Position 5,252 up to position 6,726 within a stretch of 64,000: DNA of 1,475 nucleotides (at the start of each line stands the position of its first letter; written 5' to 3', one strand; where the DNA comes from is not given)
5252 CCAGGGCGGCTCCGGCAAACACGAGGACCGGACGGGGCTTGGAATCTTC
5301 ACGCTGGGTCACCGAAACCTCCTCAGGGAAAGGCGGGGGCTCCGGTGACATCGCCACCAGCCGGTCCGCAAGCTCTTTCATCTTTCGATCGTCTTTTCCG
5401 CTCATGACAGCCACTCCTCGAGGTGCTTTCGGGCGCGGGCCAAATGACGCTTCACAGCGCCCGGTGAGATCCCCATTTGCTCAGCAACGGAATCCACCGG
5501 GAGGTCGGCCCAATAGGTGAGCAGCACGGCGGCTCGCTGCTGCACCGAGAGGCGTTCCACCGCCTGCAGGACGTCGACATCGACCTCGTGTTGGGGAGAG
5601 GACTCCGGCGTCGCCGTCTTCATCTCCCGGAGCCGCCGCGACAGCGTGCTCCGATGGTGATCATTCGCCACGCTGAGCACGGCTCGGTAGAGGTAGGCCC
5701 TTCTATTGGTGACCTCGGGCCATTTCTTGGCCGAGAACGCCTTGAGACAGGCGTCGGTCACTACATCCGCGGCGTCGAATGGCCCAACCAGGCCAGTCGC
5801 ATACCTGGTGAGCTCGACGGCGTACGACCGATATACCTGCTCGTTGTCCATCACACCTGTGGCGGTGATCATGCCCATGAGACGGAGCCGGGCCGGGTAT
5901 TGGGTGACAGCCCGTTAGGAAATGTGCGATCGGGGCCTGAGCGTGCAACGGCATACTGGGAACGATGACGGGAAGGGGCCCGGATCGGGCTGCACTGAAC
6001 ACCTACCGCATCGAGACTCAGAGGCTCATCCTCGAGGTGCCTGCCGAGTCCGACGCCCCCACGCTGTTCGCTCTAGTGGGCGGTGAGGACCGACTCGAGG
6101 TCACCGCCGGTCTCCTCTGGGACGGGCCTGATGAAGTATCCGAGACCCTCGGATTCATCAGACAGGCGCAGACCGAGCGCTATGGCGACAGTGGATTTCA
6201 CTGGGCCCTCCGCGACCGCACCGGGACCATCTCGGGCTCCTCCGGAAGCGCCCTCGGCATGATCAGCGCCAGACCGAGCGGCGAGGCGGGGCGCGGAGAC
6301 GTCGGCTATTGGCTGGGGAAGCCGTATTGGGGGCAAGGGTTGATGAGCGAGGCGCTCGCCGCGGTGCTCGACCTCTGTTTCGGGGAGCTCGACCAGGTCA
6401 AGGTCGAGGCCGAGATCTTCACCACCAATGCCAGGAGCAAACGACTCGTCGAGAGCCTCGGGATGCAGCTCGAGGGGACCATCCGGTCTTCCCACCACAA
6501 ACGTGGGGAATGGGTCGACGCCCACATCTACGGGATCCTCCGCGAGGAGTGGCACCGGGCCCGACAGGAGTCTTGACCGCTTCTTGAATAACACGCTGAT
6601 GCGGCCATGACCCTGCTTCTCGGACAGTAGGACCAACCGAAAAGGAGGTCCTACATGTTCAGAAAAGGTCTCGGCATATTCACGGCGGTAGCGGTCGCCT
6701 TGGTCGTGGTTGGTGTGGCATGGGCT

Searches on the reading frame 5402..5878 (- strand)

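Call 60: search_protein_families(library=pfam, proteins=[window:5402-5878:-], max_evalue=0.001)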
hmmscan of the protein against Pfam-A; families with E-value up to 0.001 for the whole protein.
window:5402-5878:- (158 aa): 6 families
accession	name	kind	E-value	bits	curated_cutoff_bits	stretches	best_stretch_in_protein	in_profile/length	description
PF08281.18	Sigma70_r4_2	-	4.4e-17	61.9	25.7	1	102-153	3-54/54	Sigma-70, region 4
PF04545.22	Sigma70_r4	-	2.9e-08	33.5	24.1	1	107-153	2-48/50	Sigma-70, region 4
PF07638.17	Sigma70_ECF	-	2.3e-06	28.1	21.1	1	40-155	53-181/185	ECF sigma factor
PF04542.20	Sigma70_r2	-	9.6e-06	25.8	24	1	16-77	2-67/71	Sigma-70 region 2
PF13384.12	HTH_23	-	8.1e-05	22.8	24.6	1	110-149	2-41/50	Homeodomain-like domain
PF13412.12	HTH_24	-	0.00098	19.1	21.9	0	126-148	18-40/48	Winged helix-turn-helix DNA-binding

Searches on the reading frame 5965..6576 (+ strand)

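Call 60: search_protein_families(library=pfam, proteins=[window:5965-6576:+], max_evalue=0.001)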
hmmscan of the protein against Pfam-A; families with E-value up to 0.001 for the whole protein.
window:5965-6576:+ (203 aa): 2 families
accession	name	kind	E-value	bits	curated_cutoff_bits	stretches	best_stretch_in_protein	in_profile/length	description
PF13302.13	Acetyltransf_3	-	1.5e-24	87.7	25.4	1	20-168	1-138/138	Acetyltransferase (GNAT) domain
PF00583.31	Acetyltransf_1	-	2.6e-08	34.6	20.7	1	64-167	21-116/116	Acetyltransferase (GNAT) family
